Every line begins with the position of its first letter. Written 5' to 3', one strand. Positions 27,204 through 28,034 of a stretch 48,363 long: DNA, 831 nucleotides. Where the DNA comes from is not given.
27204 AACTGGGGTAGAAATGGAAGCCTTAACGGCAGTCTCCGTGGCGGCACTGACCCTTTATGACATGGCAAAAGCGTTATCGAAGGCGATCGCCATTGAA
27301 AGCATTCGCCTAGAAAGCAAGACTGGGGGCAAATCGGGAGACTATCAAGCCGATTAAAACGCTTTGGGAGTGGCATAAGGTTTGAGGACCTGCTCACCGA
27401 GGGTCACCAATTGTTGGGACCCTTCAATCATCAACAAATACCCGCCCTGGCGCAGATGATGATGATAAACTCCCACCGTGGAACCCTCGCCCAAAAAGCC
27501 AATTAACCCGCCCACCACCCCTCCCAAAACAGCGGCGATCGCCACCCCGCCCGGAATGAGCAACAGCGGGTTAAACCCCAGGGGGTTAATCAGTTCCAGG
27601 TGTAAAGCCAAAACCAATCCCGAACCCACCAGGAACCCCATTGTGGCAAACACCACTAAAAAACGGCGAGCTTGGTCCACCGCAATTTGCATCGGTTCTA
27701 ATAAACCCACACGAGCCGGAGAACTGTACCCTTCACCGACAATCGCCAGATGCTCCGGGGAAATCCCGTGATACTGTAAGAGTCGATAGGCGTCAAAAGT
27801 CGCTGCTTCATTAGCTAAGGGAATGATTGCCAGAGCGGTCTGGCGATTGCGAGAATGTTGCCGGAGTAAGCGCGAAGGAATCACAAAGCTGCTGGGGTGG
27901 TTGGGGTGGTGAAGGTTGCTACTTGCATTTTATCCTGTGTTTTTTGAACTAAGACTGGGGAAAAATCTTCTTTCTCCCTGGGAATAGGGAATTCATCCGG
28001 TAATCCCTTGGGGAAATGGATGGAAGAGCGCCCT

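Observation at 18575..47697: Three dispersed paralogs of the GHL10 glycoside-hydrolase-like family in one 30-kb span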

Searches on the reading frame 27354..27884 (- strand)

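Call 12: search_protein_families(library=pfam, proteins=[window:27354-27884:-], max_evalue=0.001)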
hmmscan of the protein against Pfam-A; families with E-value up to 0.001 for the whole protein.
window:27354-27884:- (176 aa): 0 families

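Call 39: search_protein_families(library=pfam, proteins=[window:27354-27884:-], max_evalue=0.1)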
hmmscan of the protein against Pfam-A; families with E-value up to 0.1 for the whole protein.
window:27354-27884:- (176 aa): 1 family
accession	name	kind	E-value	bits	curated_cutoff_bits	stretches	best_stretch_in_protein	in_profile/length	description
PF13886.12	TM7S3_TM198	-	0.025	14.7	29.2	1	75-130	19-70/199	TM7S3/TM198-like domain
